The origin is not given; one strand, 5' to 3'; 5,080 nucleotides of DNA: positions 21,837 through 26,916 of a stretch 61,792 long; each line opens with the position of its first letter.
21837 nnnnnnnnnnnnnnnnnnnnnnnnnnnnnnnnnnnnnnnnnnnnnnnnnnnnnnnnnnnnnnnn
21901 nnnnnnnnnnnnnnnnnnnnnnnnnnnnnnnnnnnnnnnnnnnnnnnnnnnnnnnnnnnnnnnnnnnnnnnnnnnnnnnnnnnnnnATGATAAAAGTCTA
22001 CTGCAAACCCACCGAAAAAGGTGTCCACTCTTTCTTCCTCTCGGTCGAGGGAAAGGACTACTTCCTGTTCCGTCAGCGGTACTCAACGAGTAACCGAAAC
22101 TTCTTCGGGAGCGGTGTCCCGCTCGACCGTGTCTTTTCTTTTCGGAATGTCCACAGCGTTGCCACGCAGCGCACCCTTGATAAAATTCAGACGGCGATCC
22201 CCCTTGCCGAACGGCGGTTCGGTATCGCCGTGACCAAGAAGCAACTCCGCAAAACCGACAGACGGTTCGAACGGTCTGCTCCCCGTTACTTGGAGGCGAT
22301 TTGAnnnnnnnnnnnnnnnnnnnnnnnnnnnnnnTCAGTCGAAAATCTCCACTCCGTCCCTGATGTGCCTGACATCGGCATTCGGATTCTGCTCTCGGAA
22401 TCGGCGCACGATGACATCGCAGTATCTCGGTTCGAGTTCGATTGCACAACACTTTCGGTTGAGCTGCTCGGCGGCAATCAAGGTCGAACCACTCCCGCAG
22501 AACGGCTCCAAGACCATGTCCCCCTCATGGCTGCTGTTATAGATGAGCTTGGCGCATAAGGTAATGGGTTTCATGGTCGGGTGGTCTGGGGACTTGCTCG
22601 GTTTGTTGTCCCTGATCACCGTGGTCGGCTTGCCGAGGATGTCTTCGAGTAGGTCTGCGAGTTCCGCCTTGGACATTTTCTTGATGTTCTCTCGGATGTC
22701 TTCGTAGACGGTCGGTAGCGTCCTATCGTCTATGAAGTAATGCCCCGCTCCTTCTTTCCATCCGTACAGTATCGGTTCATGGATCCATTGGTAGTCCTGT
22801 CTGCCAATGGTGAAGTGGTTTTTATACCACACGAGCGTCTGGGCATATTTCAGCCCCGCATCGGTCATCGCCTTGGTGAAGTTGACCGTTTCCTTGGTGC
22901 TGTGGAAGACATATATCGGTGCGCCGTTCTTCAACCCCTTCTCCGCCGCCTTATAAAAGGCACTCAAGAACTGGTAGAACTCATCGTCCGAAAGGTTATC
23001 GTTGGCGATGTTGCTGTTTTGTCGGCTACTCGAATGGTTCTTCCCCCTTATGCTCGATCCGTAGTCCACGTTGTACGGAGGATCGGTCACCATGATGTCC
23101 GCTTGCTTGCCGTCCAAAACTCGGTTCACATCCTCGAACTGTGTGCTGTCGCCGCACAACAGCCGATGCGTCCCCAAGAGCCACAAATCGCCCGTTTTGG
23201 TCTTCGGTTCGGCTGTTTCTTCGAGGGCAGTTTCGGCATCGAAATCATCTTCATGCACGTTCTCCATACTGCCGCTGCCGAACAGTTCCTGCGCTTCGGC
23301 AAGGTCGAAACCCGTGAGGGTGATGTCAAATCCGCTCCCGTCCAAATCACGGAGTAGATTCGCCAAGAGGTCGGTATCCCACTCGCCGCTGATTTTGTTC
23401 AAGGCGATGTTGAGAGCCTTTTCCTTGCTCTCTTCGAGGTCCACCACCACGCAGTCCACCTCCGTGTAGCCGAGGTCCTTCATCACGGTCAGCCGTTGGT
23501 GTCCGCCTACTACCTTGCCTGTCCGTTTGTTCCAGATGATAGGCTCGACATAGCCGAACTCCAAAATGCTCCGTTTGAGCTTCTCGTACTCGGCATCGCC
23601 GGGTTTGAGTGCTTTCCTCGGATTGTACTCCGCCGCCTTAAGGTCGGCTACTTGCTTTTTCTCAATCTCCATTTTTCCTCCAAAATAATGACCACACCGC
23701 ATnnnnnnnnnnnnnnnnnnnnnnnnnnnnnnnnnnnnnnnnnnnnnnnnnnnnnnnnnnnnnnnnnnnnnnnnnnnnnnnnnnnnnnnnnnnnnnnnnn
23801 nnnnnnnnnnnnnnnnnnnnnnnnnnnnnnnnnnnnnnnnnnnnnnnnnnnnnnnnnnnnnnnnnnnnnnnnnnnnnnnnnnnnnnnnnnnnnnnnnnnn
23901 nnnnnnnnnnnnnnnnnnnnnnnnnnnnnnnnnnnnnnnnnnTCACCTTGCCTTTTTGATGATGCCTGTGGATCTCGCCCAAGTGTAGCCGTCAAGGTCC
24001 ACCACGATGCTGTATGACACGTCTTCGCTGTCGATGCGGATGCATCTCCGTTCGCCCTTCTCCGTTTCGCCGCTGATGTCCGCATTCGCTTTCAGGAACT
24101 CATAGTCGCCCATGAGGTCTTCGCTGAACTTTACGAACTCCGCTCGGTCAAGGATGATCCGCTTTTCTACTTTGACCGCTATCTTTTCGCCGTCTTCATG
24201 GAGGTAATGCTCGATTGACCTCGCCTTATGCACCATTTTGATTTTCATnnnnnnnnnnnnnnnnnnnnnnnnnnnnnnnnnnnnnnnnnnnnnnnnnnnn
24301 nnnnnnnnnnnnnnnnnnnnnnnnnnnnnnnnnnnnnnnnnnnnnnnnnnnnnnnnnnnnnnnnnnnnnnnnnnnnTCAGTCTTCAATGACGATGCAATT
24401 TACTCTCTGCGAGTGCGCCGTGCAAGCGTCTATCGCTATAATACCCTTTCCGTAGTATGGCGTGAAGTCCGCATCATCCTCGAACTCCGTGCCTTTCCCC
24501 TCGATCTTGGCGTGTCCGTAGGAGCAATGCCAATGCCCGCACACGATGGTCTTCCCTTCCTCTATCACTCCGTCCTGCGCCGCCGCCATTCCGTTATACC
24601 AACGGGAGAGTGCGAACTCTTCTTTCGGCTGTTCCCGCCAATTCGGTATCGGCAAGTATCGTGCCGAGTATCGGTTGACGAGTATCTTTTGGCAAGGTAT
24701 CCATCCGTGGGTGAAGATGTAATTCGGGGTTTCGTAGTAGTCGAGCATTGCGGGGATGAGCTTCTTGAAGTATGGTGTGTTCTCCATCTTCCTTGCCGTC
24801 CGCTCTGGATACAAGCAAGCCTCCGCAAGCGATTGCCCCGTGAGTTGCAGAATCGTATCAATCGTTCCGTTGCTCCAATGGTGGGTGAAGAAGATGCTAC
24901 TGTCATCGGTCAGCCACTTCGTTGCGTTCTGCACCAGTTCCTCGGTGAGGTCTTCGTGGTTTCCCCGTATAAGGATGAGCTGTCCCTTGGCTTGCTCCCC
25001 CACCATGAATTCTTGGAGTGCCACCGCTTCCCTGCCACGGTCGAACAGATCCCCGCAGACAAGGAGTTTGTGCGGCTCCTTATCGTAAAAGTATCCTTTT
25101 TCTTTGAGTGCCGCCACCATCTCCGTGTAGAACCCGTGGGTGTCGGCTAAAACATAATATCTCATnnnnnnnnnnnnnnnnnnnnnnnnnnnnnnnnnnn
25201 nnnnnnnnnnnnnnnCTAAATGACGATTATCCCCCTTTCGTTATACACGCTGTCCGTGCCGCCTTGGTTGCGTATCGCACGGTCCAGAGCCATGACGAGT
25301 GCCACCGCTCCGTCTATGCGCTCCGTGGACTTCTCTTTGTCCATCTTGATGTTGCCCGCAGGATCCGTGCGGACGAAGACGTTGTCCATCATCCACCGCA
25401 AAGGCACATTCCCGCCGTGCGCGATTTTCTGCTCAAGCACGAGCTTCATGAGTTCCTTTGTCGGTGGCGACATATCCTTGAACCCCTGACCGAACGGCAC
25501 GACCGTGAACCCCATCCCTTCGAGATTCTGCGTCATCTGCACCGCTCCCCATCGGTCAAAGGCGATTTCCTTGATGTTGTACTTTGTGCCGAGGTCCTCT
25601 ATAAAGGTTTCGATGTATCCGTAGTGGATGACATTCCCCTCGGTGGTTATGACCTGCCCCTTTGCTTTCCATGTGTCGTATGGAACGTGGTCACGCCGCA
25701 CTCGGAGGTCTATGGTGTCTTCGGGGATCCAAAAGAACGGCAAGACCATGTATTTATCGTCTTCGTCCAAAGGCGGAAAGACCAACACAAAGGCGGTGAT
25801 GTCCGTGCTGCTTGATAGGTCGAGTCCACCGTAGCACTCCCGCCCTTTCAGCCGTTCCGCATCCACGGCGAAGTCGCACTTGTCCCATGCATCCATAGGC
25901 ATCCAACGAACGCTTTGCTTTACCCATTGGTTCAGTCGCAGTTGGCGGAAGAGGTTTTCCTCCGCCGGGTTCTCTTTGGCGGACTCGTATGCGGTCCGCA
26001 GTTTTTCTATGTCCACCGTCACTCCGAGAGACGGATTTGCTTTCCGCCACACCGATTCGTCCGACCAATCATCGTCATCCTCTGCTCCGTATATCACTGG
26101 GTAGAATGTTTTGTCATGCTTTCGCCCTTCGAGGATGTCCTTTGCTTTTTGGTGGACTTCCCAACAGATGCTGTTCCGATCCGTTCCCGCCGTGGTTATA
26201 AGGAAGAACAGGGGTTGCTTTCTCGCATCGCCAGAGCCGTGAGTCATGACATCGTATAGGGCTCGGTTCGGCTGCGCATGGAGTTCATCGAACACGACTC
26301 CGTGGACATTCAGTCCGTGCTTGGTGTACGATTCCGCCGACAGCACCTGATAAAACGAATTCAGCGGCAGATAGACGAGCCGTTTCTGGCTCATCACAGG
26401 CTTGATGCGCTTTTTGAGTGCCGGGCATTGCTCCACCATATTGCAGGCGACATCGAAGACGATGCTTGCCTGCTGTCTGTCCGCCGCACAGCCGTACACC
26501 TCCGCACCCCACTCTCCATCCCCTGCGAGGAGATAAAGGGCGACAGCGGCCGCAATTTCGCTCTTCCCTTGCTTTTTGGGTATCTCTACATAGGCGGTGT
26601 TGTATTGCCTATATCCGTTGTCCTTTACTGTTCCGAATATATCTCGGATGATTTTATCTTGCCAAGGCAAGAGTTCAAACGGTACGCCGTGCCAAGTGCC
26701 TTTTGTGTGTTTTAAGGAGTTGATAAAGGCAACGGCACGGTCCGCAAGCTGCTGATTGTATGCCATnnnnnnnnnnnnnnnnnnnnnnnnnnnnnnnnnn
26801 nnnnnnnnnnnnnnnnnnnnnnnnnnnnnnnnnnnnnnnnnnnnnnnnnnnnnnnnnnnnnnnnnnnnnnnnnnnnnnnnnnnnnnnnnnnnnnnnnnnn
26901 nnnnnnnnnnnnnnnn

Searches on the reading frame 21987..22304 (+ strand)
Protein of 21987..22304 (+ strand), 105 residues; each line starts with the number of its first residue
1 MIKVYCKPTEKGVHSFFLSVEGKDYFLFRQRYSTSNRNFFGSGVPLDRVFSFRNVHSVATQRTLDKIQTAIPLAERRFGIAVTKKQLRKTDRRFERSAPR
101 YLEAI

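Call 9: search_protein_families(library=pfam, proteins=[window:21987-22304:+], max_evalue=0.1)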
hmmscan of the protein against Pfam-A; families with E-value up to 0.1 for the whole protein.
window:21987-22304:+ (105 aa): 1 family
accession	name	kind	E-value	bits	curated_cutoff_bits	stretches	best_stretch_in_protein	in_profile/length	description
PF25365.1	DUF7881_N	-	0.092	13.1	27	0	28-103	34-108/135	Domain of unknown function (DUF7881) N-terminal domain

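Call 10: search_protein_families(library=phrogs, proteins=[window:21987-22304:+], max_evalue=0.01)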
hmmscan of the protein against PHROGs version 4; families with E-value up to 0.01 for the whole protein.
window:21987-22304:+ (105 aa): 1 family
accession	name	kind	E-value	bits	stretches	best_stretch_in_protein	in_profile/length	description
phrog_8921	-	unknown function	0.0095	16.8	0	54-96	20-63/74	-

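Call 27: find_homologous_proteins(query=window:21987-22301:+, max_evalue=0.001)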
Query window:21987-22301:+ (105 aa): 2 proteins with E <= 0.001 among 3 candidates.
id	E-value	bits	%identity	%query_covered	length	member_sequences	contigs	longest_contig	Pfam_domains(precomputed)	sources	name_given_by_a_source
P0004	5.1e-63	227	100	100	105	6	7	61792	-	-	-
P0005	3.3e-50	186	80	100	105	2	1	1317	-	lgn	-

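Call 68: search_protein_families(library=padloc, proteins=[window:21987-22301:+], max_evalue=1)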
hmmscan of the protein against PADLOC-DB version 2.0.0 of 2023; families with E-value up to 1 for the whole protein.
window:21987-22301:+ (105 aa): 0 families

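Call 69: search_protein_families(library=ncbifam, proteins=[window:21987-22301:+], max_evalue=1)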
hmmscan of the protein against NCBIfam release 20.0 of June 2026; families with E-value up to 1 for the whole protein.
window:21987-22301:+ (105 aa): 0 families

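Call 76: search_protein_families(library=pfam, proteins=[window:21987-22301:+], max_evalue=1)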
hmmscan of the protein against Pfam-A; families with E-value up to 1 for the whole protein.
seq(105 aa): 2 families
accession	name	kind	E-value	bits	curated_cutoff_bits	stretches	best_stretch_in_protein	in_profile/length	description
PF25365.1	DUF7881_N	-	0.092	13.1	27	1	28-103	34-108/135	Domain of unknown function (DUF7881) N-terminal domain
PF19926.4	DUF6389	-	0.22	11.5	27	0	2-40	41-78/149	Family of unknown function (DUF6389)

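Call 98: search_solved_structures(query=window:21987-22301:+, max_evalue=10)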
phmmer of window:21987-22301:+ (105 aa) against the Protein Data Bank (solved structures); distinct sequences matched with E-value up to 10: 2.
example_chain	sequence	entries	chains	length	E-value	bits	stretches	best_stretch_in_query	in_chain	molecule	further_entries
7eel_A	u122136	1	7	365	0.78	13.2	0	58-94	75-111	Major capsid proteins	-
4rv1_A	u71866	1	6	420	0.96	12.9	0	77-104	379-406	Engineered Protein OR497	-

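Call 103: predict_structure(alignment_id=A7)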
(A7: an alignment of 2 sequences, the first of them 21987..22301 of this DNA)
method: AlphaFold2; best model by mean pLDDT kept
length: 105 residues; sequences in the alignment: 2
mean_pLDDT: 52.2   pTM: 0.47
mean pLDDT of the five models: 52.2, 48.3, 43.3, 42.7, 41.8
residues with pLDDT >= 90: 0; 70-90: 9; 50-70: 47; < 50: 49
segments of 3 or more residues with pLDDT < 50: 33-58, 83-105
pLDDT, mean of each block of 10 residues (from residue 1): 62 68 71 48 37 44 65 61 41 37 30
secondary structure, 60 per line:
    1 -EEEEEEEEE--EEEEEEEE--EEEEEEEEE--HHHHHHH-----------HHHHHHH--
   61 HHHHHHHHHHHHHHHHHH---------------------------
elements in order: E2-10 E13-20 E23-31 H34-40 H52-58 H61-78

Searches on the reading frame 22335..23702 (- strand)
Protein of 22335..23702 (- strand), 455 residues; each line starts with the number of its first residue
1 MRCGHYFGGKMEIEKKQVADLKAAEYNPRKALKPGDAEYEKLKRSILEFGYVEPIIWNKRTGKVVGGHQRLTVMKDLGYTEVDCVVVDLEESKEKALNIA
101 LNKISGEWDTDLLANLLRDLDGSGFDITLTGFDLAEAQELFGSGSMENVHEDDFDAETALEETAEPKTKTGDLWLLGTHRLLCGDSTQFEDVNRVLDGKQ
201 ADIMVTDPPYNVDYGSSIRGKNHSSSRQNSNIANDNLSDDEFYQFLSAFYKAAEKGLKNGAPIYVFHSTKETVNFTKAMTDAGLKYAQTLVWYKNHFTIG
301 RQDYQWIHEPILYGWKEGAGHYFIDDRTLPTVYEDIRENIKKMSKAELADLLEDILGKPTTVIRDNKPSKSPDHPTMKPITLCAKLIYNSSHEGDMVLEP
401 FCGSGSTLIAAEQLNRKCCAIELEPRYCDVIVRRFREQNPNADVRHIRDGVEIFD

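Call 9: search_protein_families(library=pfam, proteins=[window:22335-23702:-], max_evalue=0.1)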
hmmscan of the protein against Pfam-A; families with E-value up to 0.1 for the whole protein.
window:22335-23702:- (455 aa): 6 families
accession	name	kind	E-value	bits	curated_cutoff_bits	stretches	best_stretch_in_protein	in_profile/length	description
PF01555.25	N6_N4_Mtase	-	7.5e-32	111.5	26.7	1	202-432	2-220/221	DNA methylase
PF01170.24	UPF0020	-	1.1e-06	29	22.3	1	392-432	27-65/197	RMKL-like, methyltransferase domain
PF02195.25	ParB_N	-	5.2e-06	26.9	26.3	1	12-96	2-87/95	ParB N-terminal domain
PF02384.22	N6_Mtase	-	0.001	18.9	20.4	0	197-245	122-168/311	N-6 DNA Methylase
PF02086.21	MethyltransfD12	-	0.0016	18.6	22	0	193-232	168-208/253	D12 class N6 adenine-specific DNA methyltransferase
PF13649.12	Methyltransf_25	-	0.038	15.1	27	0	397-446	1-52/97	Methyltransferase domain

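Call 10: search_protein_families(library=phrogs, proteins=[window:22335-23702:-], max_evalue=0.01)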
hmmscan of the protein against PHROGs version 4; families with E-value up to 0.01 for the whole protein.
window:22335-23702:- (455 aa): 34 families (the best 25 are shown)
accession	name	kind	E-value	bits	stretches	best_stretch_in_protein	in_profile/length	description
phrog_498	-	other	3e-159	532.5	1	10-451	32-435/633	DNA methyltransferase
phrog_620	-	DNA, RNA and nucleotide metabolism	9.9e-49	167.3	1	10-164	6-156/217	ParB-like partition protein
phrog_67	-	other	4.6e-43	149.3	1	168-442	113-350/743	DNA methyltransferase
phrog_9353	-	unknown function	5.9e-37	128.9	1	11-170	12-165/245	-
phrog_23085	-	unknown function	3.8e-29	102.1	1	367-453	35-125/138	-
phrog_8071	-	DNA, RNA and nucleotide metabolism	7.2e-29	102.2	1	10-219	4-212/389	ParB-like partition protein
phrog_3008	-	other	2.6e-22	80.3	1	335-437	124-213/244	DNA methyltransferase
phrog_723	-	DNA, RNA and nucleotide metabolism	2.7e-21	77.4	1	10-165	10-165/223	ParB-like partition protein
phrog_15396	-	DNA, RNA and nucleotide metabolism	1.3e-17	65.5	1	40-158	28-148/258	ParB-like partition nuclease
phrog_940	-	DNA, RNA and nucleotide metabolism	1.4e-17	65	1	10-153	3-143/388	nuclease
phrog_5475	-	unknown function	2.1e-13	50.9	1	17-111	7-94/458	-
phrog_18293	-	other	3.4e-12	47.4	1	351-439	23-111/119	methyltransferase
phrog_23148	-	unknown function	2.6e-11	44.8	1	369-442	80-153/165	-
phrog_6952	-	other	2.3e-10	41.6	1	373-434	113-174/181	DNA methyltransferase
phrog_930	-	DNA, RNA and nucleotide metabolism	2.8e-10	41.4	1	11-158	5-148/223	ParB-like partition protein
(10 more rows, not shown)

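Call 30: find_related_loci(query=window:22335-23699:-, collection=viral_contigs, flank=5000)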
Query window:22335-23699:- (454 aa) in viral_contigs; peptide patterns used: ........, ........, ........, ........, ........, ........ (x = any residue, [..] = any of these).
600 stretches matched a pattern (row limit reached: there are more); 600 encode a relative of the query (tblastn E <= 1e-3); the best 80 are kept; 80 distinct loci.
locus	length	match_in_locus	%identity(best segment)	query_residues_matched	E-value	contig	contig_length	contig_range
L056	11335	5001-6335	84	10-454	0e+0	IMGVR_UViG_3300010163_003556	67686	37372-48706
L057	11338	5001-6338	84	9-454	0e+0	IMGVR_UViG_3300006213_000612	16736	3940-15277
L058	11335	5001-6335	83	10-454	0e+0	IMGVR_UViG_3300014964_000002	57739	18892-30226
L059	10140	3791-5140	83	6-454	0e+0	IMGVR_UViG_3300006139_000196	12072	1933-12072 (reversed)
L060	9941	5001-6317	80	9-454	0e+0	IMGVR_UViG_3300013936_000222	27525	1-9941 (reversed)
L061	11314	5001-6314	81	10-454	0e+0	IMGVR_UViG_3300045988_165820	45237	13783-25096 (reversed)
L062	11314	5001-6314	80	10-454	0e+0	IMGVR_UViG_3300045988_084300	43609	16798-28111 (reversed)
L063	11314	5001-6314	80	10-454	0e+0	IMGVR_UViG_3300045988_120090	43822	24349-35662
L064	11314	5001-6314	80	10-454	0e+0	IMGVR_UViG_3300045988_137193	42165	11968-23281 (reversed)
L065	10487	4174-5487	80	10-454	0e+0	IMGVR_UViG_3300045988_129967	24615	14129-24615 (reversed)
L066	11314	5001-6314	80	10-454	0e+0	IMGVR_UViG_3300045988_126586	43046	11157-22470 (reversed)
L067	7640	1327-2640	80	10-454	0e+0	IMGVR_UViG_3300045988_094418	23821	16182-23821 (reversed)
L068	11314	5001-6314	80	10-454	0e+0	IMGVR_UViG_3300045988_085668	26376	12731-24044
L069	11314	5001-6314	80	10-454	0e+0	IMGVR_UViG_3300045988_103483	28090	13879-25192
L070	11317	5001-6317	80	9-454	0e+0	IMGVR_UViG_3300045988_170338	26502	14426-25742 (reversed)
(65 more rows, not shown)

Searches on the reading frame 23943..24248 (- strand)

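Call 9: search_protein_families(library=pfam, proteins=[window:23943-24248:-], max_evalue=0.1)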
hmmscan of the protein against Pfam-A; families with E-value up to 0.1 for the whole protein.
window:23943-24248:- (101 aa): 0 families

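Call 10: search_protein_families(library=phrogs, proteins=[window:23943-24248:-], max_evalue=0.01)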
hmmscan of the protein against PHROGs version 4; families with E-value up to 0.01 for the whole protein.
window:23943-24248:- (101 aa): 1 family
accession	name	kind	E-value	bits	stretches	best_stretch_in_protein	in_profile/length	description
phrog_21303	-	unknown function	2.4e-16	60.9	1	24-99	19-94/101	-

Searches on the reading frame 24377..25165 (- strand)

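Call 95: search_protein_families(library=phrogs, proteins=[window:24377-25165:-], max_evalue=0.00001)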
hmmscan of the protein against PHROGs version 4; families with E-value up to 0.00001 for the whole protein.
window:24377-25165:- (262 aa): 4 families
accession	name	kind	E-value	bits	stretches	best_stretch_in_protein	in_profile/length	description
phrog_246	-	other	4.1e-23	83.1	1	1-261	176-383/417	NinI-like serine-threonine phosphatase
phrog_20114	-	other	5.3e-23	82.8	1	1-113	3-117/131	phosphoesterase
phrog_8238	-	DNA, RNA and nucleotide metabolism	2.6e-12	46.7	1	4-160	175-308/737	RNA ligase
phrog_9096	-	unknown function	2.7e-06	28.4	1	4-98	16-107/157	-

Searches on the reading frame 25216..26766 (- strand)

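Call 95: search_protein_families(library=phrogs, proteins=[window:25216-26766:-], max_evalue=0.00001)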
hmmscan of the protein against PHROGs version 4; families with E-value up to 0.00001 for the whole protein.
window:25216-26766:- (516 aa): 8 families
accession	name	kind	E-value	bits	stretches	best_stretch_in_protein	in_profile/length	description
phrog_9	-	head and packaging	1.7e-190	636.8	1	3-509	180-675/812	terminase large subunit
phrog_2699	-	head and packaging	5.7e-113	377.9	1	205-511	2-311/315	terminase large subunit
phrog_7331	-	head and packaging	9.5e-31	106.7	1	410-503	5-98/113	terminase large subunit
phrog_4914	-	head and packaging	1.1e-28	101.3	1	3-155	51-211/213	terminase large subunit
phrog_37124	-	unknown function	3.5e-18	66.8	1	315-430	1-127/143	-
phrog_10517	-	head and packaging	2.2e-15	57.8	1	2-105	77-179/207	terminase large subunit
phrog_2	-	head and packaging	3e-14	53.7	1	28-501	262-596/807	terminase large subunit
phrog_5909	-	head and packaging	6.7e-06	26.4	0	221-342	16-139/285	terminase large subunit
